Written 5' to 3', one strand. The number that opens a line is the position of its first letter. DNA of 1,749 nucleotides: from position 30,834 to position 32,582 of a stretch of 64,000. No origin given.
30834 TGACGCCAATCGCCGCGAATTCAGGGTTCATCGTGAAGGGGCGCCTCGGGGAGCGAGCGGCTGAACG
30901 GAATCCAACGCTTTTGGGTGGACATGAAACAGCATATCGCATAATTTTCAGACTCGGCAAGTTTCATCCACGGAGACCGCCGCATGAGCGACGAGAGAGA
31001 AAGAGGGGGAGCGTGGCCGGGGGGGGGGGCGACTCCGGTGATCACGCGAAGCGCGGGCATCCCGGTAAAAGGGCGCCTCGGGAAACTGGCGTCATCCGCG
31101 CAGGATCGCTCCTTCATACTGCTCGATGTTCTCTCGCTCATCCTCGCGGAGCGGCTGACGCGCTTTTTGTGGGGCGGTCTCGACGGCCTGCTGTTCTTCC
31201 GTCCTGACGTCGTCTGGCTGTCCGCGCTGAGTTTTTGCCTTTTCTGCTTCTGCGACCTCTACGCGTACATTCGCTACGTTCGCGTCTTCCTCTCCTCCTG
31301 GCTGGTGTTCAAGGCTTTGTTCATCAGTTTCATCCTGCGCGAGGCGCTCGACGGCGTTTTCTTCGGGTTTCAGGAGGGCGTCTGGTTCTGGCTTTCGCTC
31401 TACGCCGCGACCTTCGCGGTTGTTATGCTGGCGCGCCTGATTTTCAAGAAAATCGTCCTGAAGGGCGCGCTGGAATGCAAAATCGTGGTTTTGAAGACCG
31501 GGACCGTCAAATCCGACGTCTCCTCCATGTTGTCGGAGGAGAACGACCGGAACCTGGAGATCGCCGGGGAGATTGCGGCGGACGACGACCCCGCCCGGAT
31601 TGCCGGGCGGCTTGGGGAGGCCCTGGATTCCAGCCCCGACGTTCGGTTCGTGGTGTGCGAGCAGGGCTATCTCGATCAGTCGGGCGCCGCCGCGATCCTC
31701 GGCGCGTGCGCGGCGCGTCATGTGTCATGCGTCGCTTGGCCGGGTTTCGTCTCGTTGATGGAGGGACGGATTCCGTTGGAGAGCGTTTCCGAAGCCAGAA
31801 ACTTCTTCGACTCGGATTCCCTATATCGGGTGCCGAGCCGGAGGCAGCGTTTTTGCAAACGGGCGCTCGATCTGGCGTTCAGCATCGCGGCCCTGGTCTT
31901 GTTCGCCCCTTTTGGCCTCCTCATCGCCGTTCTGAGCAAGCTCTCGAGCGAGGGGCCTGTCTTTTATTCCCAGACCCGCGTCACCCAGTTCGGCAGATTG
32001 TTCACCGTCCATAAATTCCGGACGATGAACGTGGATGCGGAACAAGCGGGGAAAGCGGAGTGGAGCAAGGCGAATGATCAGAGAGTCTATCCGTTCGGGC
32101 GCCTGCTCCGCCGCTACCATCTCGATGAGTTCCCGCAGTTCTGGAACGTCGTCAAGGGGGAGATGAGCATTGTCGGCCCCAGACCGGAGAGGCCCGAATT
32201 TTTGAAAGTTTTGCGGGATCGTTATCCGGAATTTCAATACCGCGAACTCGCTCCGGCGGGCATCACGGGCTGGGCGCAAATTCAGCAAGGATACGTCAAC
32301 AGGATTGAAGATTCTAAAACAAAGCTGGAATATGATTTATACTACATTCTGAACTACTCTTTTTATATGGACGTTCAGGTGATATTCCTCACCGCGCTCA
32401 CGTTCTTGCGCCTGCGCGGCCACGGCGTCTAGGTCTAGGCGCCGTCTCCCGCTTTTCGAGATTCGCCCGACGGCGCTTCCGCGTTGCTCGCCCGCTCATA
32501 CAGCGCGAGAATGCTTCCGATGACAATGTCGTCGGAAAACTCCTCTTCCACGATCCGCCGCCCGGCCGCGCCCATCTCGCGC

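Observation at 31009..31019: G11 tract at the 5' end of the EPS priming glycosylphosphotransferase gene: candidate phase-variation site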

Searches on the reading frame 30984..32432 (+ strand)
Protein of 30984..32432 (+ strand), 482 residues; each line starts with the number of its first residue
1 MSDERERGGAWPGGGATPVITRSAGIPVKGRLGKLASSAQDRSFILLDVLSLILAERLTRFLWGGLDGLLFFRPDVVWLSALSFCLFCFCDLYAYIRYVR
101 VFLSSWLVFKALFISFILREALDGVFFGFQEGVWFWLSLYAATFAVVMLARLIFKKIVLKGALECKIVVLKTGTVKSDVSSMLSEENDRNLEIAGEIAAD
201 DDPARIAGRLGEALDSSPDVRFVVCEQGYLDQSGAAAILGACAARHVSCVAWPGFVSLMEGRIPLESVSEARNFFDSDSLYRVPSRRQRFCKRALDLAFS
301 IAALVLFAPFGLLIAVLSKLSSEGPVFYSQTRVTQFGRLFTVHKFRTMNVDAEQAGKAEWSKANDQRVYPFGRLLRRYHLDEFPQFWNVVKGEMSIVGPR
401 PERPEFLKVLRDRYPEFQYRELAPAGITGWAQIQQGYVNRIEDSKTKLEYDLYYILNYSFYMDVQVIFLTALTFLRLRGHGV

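Call 5: search_protein_families(library=pfam, proteins=[window:30984-32432:+])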
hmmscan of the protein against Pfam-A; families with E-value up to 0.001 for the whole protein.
window:30984-32432:+ (482 aa): 1 family
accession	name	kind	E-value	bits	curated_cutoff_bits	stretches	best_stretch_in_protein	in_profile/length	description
PF02397.22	Bac_transf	-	4.7e-60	202.6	27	1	292-475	1-178/179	Bacterial sugar transferase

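Call 6: search_protein_families(library=ncbifam, proteins=[window:30984-32432:+])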
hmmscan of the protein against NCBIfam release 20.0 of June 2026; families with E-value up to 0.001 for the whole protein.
window:30984-32432:+ (482 aa): 10 families
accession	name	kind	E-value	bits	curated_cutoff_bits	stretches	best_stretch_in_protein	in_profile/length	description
TIGR03025.1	EPS_sugtrans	subfamily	4.2e-89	299.8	295.55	1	73-476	30-440/445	exopolysaccharide biosynthesis polyprenyl glycosylphosphotransferase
TIGR03023.1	WcaJ_sugtrans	equivalog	4.1e-74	250.5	410.75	1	80-475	39-447/453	undecaprenyl-phosphate glucose phosphotransferase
TIGR03013.1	EpsB_2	subfamily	3.4e-72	243.9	393.35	1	131-471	92-433/443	TIGR03013 family XrtA/PEP-CTERM system glycosyltransferase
TIGR03022.1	WbaP_sugtrans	subfamily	3.3e-45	155.2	403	1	45-479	2-454/456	undecaprenyl-phosphate galactose phosphotransferase WbaP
NF007518.0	PRK10124.1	equivalog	6.4e-43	147.2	684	1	287-472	269-455/464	undecaprenyl-phosphate glucose phosphotransferase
NF052601.1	undeca_RfbP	equivalog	1.8e-38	132.2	330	1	284-471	37-232/244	undecaprenyl-phosphate galactose phosphotransferase family protein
NF050817.1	PolSacchBiosHfsE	equivalog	4.8e-38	131.1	750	1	285-472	265-457/467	polysaccharide biosynthesis protein HfsE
NF041877.1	EPS_EpsZ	equivalog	3.9e-32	111.5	800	1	145-471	115-449/459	exopolysaccharide biosynthesis polyisoprenyl-phosphate hexose-1-phosphate transferase EpsZ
NF011751.0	PRK15204.1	equivalog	7.1e-27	94.1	907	1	106-478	84-473/476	undecaprenyl-phosphate galactose phosphotransferase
NF045514.1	glycotran_HepC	equivalog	9.6e-23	80.6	140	1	284-401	109-211/220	heterocyst development glycosyltransferase HepC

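Call 7: find_homologous_proteins(query=window:30984-32432:+)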
Query window:30984-32432:+ (482 aa): 7693 proteins with E <= 0.001 among 8000 candidates; the best 120 are listed.
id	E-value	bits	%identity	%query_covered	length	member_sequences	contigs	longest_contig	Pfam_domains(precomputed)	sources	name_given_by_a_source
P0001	2.0e-294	995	92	100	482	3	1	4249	PF02397.23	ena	-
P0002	3.9e-270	915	86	98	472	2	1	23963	PF02397.23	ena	-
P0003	8.3e-265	897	84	100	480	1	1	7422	PF02397.23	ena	-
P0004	3.2e-255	865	80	100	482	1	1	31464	PF02397.23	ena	-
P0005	1.1e-186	639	66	91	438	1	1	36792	PF02397.23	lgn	-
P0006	2.9e-186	638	62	97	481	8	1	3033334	PF02397.23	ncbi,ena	-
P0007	1.3e-183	629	62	96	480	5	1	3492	PF02397.23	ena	-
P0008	7.3e-175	600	63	91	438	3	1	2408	PF02397.23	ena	-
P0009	4.5e-174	598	64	91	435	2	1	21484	PF02397.23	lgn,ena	-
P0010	3.7e-160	552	57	96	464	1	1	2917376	PF02397.23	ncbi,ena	-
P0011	1.6e-73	266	45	44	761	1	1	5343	PF13727.13,PF02397.23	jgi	jgi:exopolysaccharide biosynthesis polyprenyl glycosylphosphotransferase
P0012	5.8e-58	215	38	65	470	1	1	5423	PF13727.13,PF02397.23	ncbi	-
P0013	6.2e-58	215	38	71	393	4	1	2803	PF17836.8,PF13727.13,PF02397.23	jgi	jgi:exopolysaccharide biosynthesis polyprenyl glycosylphosphotransferase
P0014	6.5e-58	215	39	61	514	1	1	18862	PF13727.13,PF02397.23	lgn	-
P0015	1.9e-57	213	57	35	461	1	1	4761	PF13727.13,PF02397.23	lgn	-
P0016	3.4e-57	212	39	66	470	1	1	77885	PF13727.13,PF02397.23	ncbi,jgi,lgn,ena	-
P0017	6.9e-57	211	37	72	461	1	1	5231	PF13727.13,PF02397.23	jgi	jgi:sugar transferase (PEP-CTERM system associated)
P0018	8.2e-57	211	34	85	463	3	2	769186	PF02397.23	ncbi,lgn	-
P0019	1.4e-56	210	35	81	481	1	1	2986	PF02397.23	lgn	-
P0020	2.0e-56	210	38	68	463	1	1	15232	PF13727.13,PF02397.23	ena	-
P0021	2.1e-56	210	34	81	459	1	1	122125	PF02397.23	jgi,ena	jgi:sugar transferase (PEP-CTERM system associated)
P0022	3.0e-56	209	54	39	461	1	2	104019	PF13727.13,PF02397.23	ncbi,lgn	-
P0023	4.4e-56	209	38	68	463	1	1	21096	PF13727.13,PF02397.23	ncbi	-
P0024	4.5e-56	209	35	73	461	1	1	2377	PF02397.23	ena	-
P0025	4.8e-56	209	35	84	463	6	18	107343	PF02397.23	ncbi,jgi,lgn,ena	ncbi:MAG: sugar transferase [Bryobacteraceae bacterium]|jgi:sugar transferase (PEP-CTERM system asso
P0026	6.5e-56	208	43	59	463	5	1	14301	PF13727.13,PF02397.23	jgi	-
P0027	1.0e-55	208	33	82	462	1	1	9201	PF02397.23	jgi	jgi:sugar transferase (PEP-CTERM system associated)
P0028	1.1e-55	207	38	72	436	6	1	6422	PF13727.13,PF02397.23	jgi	jgi:sugar transferase (PEP-CTERM system associated)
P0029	1.8e-55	207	34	70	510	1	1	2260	PF13727.13,PF02397.23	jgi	jgi:exopolysaccharide biosynthesis polyprenyl glycosylphosphotransferase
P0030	2.5e-55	206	37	81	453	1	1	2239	PF02397.23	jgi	jgi:sugar transferase (PEP-CTERM system associated)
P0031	3.2e-55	206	32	91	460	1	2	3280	PF02397.23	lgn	-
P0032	3.4e-55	206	36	81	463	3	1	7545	PF02397.23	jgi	jgi:sugar transferase (PEP-CTERM system associated)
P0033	3.6e-55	206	34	84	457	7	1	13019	PF02397.23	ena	-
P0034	3.6e-55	206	40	63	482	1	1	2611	PF02397.23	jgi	jgi:exopolysaccharide biosynthesis polyprenyl glycosylphosphotransferase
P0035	4.6e-55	205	34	70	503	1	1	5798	PF13727.13,PF02397.23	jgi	-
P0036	8.8e-55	204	36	71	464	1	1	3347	PF02397.23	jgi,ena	-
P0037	9.8e-55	204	52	40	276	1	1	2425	PF02397.23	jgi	jgi:sugar transferase (PEP-CTERM system associated)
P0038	1.0e-54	204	35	81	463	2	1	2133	PF13727.13,PF02397.23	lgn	-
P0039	1.1e-54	204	35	83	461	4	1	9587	PF13727.13,PF02397.23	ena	-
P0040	1.1e-54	204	32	91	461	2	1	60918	PF02397.23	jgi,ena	-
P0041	1.2e-54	204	32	91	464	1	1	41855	PF02397.23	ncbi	-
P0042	1.3e-54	204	34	82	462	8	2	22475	PF13727.13,PF02397.23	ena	-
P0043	1.4e-54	204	35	68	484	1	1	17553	PF13727.13,PF02397.23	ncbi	-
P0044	1.4e-54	204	39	71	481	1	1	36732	PF02397.23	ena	-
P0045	1.5e-54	204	37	70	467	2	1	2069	PF13727.13,PF02397.23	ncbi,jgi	jgi:exopolysaccharide biosynthesis polyprenyl glycosylphosphotransferase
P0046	1.6e-54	204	38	74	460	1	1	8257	PF13727.13,PF02397.23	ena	-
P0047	1.7e-54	204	31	91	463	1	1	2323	PF13727.13,PF02397.23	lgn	-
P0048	1.7e-54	203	37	71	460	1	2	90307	PF02397.23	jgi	jgi:sugar transferase (PEP-CTERM system associated)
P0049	1.7e-54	203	33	70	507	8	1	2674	PF13727.13,PF02397.23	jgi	-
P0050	1.8e-54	203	34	70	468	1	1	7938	PF13727.13,PF02397.23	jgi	-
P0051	1.8e-54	203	38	68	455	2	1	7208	PF13727.13,PF02397.23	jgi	jgi:exopolysaccharide biosynthesis polyprenyl glycosylphosphotransferase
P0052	2.2e-54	203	38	68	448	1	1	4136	PF02397.23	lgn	-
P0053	2.3e-54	203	35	61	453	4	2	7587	PF02397.23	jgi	jgi:sugar transferase (PEP-CTERM system associated)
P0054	2.5e-54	203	38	65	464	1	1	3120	PF13727.13,PF02397.23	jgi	jgi:sugar transferase (PEP-CTERM system associated)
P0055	2.5e-54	203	35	72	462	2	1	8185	PF13727.13,PF02397.23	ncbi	-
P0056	2.7e-54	203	34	69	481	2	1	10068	PF13727.13,PF02397.23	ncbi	-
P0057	2.7e-54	203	31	91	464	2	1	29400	PF02397.23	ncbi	-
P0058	3.0e-54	203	33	81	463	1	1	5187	PF13727.13,PF02397.23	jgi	jgi:sugar transferase (PEP-CTERM system associated)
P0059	3.3e-54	203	35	72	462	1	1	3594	PF13727.13,PF02397.23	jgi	jgi:sugar transferase (PEP-CTERM system associated)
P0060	3.3e-54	203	31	91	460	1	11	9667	PF02397.23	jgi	jgi:sugar transferase (PEP-CTERM system associated)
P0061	3.7e-54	202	32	94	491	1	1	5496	PF13727.13,PF02397.23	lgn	-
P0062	3.8e-54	202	36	70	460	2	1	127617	PF13727.13,PF02397.23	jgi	jgi:sugar transferase (PEP-CTERM system associated)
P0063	3.9e-54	202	38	68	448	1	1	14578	PF02397.23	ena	-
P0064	3.9e-54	202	37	68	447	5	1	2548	PF02397.23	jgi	jgi:exopolysaccharide biosynthesis polyprenyl glycosylphosphotransferase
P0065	4.1e-54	202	49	44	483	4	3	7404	PF02397.23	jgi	jgi:exopolysaccharide biosynthesis polyprenyl glycosylphosphotransferase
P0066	4.6e-54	202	35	74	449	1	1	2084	PF02397.23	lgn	-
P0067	4.7e-54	202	34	83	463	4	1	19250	PF13727.13,PF02397.23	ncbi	-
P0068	4.7e-54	202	34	84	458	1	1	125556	PF13727.13,PF02397.23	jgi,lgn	jgi:exopolysaccharide biosynthesis polyprenyl glycosylphosphotransferase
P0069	4.8e-54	202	35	76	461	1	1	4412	PF02397.23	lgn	-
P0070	4.9e-54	202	34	79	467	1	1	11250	PF13727.13,PF02397.23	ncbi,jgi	jgi:exopolysaccharide biosynthesis polyprenyl glycosylphosphotransferase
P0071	5.0e-54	202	34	77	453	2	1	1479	PF02397.23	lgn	-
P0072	5.2e-54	202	34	84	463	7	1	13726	PF02397.23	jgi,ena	jgi:sugar transferase (PEP-CTERM system associated)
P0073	5.4e-54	202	36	71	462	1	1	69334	PF13727.13,PF02397.23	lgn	-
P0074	5.9e-54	202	42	64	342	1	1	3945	PF13727.13,PF02397.23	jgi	jgi:sugar transferase (PEP-CTERM system associated)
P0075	5.9e-54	202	38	65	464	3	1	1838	PF13727.13,PF02397.23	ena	-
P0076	6.1e-54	202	37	71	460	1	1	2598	PF02397.23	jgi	jgi:sugar transferase (PEP-CTERM system associated)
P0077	6.1e-54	202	38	72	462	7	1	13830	PF13727.13,PF02397.23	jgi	jgi:sugar transferase (PEP-CTERM system associated)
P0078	6.4e-54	202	38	66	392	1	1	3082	PF02397.23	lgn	-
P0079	6.4e-54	202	31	91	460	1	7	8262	PF02397.23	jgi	jgi:sugar transferase (PEP-CTERM system associated)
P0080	6.9e-54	202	36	71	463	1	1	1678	PF13727.13,PF02397.23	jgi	jgi:sugar transferase (PEP-CTERM system associated)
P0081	7.1e-54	201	38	71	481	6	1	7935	PF02397.23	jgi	-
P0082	7.9e-54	201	38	71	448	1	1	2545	PF02397.23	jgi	jgi:exopolysaccharide biosynthesis polyprenyl glycosylphosphotransferase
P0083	8.1e-54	201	47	45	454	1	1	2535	PF02397.23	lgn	-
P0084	8.3e-54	201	36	70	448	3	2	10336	PF02397.23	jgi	jgi:exopolysaccharide biosynthesis polyprenyl glycosylphosphotransferase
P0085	8.5e-54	201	33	81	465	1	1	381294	PF13727.13,PF02397.23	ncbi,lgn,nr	ncbi:MAG: sugar transferase [Acidobacteria bacterium]|nr:sugar transferase [Acidobacteriota bacteriu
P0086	9.0e-54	201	33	70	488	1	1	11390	PF13727.13,PF02397.23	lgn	-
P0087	9.4e-54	201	36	82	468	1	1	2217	PF13727.13,PF02397.23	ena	-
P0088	9.5e-54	201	34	69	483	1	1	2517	PF13727.13,PF02397.23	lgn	-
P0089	9.5e-54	201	35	83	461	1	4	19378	PF13727.13,PF02397.23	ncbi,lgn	-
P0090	9.6e-54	201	35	73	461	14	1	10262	PF13727.13,PF02397.23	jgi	jgi:sugar transferase (PEP-CTERM system associated)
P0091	1.0e-53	201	34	81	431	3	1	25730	PF13727.13,PF02397.23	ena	-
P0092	1.0e-53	201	33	85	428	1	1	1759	PF13727.13,PF02397.23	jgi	jgi:sugar transferase (PEP-CTERM system associated)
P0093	1.0e-53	201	35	83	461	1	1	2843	PF13727.13,PF02397.23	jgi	jgi:sugar transferase (PEP-CTERM system associated)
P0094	1.1e-53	201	47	45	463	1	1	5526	PF13727.13,PF02397.23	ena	-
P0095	1.1e-53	201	40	62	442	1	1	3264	PF13727.13,PF02397.23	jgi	jgi:sugar transferase (PEP-CTERM system associated)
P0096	1.1e-53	201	37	82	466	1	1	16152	PF13727.13,PF02397.23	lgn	-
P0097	1.2e-53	201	38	65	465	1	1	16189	PF13727.13,PF02397.23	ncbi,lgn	-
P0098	1.2e-53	201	35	81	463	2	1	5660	PF02397.23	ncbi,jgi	jgi:exopolysaccharide biosynthesis polyprenyl glycosylphosphotransferase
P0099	1.2e-53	201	34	81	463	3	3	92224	PF13727.13,PF02397.23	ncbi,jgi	jgi:sugar transferase (PEP-CTERM system associated)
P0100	1.2e-53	201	36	81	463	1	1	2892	PF02397.23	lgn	-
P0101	1.3e-53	201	34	76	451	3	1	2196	PF02397.23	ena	-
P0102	1.3e-53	201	35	71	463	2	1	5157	PF02397.23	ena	-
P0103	1.3e-53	201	33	82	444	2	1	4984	PF02397.23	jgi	jgi:sugar transferase (PEP-CTERM system associated)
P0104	1.4e-53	200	37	69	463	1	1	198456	PF02397.23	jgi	jgi:sugar transferase (PEP-CTERM system associated)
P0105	1.4e-53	200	36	81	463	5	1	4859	PF02397.23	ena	-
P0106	1.5e-53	200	34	81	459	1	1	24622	PF13727.13,PF02397.23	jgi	jgi:sugar transferase (PEP-CTERM system associated)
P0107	1.6e-53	200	50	40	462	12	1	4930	PF13727.13,PF02397.23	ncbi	ncbi:MAG: TIGR03013 family XrtA/PEP-CTERM system glycosyltransferase [Vicinamibacteria bacterium]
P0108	1.6e-53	200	37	72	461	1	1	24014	PF13727.13,PF02397.23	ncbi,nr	ncbi:MAG: tuaA [Acidobacteria bacterium]|nr:tuaA [Acidobacteriota bacterium]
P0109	1.6e-53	200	31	91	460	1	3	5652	PF02397.23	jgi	jgi:sugar transferase (PEP-CTERM system associated)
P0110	1.6e-53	200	33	74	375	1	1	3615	PF02397.23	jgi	jgi:sugar transferase (PEP-CTERM system associated)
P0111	1.6e-53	200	37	69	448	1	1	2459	PF02397.23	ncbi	ncbi:MAG TPA: sugar transferase [Gaiellaceae bacterium]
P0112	1.7e-53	200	30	91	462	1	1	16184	PF02397.23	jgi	jgi:sugar transferase (PEP-CTERM system associated)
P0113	1.7e-53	200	38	68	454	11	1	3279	PF02397.23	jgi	jgi:exopolysaccharide biosynthesis polyprenyl glycosylphosphotransferase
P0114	1.7e-53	200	41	62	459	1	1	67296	PF13727.13,PF02397.23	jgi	jgi:sugar transferase (PEP-CTERM system associated)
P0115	1.8e-53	200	32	91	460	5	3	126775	PF02397.23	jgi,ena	-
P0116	1.8e-53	200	38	71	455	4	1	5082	PF02397.23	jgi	jgi:exopolysaccharide biosynthesis polyprenyl glycosylphosphotransferase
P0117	1.8e-53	200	34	83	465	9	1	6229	PF13727.13,PF02397.23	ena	-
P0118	1.8e-53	200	30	90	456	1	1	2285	PF13727.13,PF02397.23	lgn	-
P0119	1.8e-53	200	33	82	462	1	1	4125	PF13727.13,PF02397.23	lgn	-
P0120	2.0e-53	200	36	68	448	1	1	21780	PF02397.23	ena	-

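Call 9: find_related_loci(query=A1, collection=genome_contigs, flank=6000)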
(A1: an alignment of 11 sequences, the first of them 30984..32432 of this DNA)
Query A1 (482 aa) in genome_contigs; peptide patterns used: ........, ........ (x = any residue, [..] = any of these).
600 stretches matched a pattern (row limit reached: there are more); 595 encode a relative of the query (tblastn E <= 1e-3); the best 80 are kept; 80 distinct loci.
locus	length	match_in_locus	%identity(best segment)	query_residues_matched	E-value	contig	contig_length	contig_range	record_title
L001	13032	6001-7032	36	135-479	1e-57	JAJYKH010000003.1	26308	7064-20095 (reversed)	MAG: Deltaproteobacteria bacterium isolate DBS2-1.bin30 NODE_3164_length_26308_cov_1.437149, whole genome shotgun sequen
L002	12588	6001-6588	49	284-479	6e-57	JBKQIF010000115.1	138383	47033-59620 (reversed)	MAG: Bryobacteraceae bacterium isolate BAr1A1B1C__bin_56 BAr1A1B1C_000000219667, whole genome shotgun sequence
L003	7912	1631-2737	36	99-471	3e-57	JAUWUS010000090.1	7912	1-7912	MAG: Gammaproteobacteria bacterium isolate CSMAG_2612 CSMAG_2612_k141_766964_length_7912_cov_8.7838, whole genome shotgu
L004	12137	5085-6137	36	133-475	2e-56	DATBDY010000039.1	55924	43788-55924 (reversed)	MAG TPA_asm: Allosphingosinicella sp. isolate SMAG_U5823 k141_6386931, whole genome shotgun sequence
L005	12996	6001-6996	37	151-479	2e-56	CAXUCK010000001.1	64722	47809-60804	MAG TPA_asm: uncultured Acidobacteriaceae bacterium isolate public_SRR14722165_metawrap_bin.4 genome assembly, contig: p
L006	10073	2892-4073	33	91-479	3e-56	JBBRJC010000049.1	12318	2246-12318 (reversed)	MAG: Bryobacterales bacterium isolate Co_metawrap_2843 Cmw_2843_k141_24102861_length_12318_cov_7.1338, whole genome shot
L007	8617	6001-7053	38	133-475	3e-56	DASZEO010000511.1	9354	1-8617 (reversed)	MAG TPA_asm: Allosphingosinicella sp. isolate SMAG_U6496 k141_389869, whole genome shotgun sequence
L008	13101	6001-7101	35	112-470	6e-56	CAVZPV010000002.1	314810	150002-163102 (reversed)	MAG: uncultured Alphaproteobacteria bacterium isolate MFD09603.bin.2.64 genome assembly, contig: contig_2576, whole geno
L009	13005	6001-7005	36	145-479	3e-56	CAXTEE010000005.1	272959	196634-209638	MAG TPA_asm: uncultured Acidobacteriaceae bacterium isolate private_T1916_metawrap_bin.2 genome assembly, contig: privat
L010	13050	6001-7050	36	137-479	2e-55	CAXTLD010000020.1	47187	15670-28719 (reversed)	MAG TPA_asm: uncultured Acidobacteriaceae bacterium isolate public_SRR13126859_metawrap_bin.1 genome assembly, contig: p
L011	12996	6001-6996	37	147-479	9e-56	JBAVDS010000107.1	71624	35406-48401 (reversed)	MAG: Terracidiphilus sp. isolate MFD04579_ilm_asm_bin16 k127_26080, whole genome shotgun sequence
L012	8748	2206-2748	54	299-479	3e-56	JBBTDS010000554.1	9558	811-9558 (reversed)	MAG: Acidobacteriota bacterium isolate H43-bin212_1 H43_bin212_1_000000000554, whole genome shotgun sequence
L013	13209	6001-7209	35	76-479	3e-55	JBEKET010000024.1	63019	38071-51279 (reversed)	MAG: Terracidiphilus sp. isolate SPRUCE 212 SPRUCE_212_24, whole genome shotgun sequence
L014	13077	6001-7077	35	125-475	8e-55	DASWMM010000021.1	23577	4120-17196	MAG TPA_asm: Allosphingosinicella sp. isolate SMAG_U3387 k141_581463, whole genome shotgun sequence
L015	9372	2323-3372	34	136-479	6e-55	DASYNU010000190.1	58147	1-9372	MAG TPA_asm: Bryobacteraceae bacterium isolate SMAG_U4411 k141_5069446, whole genome shotgun sequence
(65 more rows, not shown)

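Call 10: find_encoding_contigs(protein=window:30984-32432:+, flank=3000, max_places=10)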
Protein window:30984-32432:+ (482 aa): no gene with exactly this product is on record in the collection.

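Call 11: find_encoding_contigs(protein=P0001, flank=3000, max_places=10)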
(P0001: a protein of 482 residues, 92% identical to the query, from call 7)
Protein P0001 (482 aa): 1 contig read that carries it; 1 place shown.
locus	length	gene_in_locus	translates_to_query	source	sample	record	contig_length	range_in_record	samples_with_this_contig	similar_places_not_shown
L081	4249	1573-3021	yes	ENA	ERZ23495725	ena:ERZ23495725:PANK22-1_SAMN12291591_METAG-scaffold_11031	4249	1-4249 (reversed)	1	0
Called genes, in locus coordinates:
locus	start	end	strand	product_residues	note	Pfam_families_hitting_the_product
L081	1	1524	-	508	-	?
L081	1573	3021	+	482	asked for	PF02397:Bac_transf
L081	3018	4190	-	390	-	PF13477:Glyco_trans_4_2 (weak), PF13579:Glyco_trans_4_4, PF20706:GT4-conflict, PF00534:Glycos_transf_1, PF13692:Glyco_trans_1_4, PF13524:Glyco_trans_1_2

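Call 12: find_encoding_contigs(protein=P0002, flank=3000, max_places=10)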
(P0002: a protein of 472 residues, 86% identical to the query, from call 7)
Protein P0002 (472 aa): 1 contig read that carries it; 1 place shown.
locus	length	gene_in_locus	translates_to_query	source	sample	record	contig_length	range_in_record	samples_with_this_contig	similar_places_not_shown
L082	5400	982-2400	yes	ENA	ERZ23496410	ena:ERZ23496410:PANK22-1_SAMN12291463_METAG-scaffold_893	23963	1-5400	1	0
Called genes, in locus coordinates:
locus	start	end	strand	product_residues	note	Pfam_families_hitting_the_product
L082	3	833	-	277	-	?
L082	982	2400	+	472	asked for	PF02397:Bac_transf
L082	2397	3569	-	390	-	PF13477:Glyco_trans_4_2 (weak), PF13579:Glyco_trans_4_4, PF20706:GT4-conflict, PF00534:Glycos_transf_1, PF13692:Glyco_trans_1_4, PF13524:Glyco_trans_1_2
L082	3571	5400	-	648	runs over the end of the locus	PF13522:GATase_6, PF13537:GATase_7, PF00733:Asn_synthase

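Call 13: find_encoding_contigs(protein=P0003, flank=3000, max_places=10)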
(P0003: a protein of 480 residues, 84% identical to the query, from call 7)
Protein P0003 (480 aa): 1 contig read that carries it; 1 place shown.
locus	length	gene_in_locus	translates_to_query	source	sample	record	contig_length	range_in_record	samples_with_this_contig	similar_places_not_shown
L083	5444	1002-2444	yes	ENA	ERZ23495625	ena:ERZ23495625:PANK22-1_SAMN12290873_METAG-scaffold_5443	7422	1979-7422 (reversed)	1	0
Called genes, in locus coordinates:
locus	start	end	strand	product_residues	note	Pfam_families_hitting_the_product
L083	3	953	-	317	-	?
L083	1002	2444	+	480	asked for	PF02397:Bac_transf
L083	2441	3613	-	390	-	PF13579:Glyco_trans_4_4 (weak), PF20706:GT4-conflict, PF00534:Glycos_transf_1, PF13692:Glyco_trans_1_4, PF13524:Glyco_trans_1_2 (weak)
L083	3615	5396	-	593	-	PF13522:GATase_6, PF13537:GATase_7, PF00733:Asn_synthase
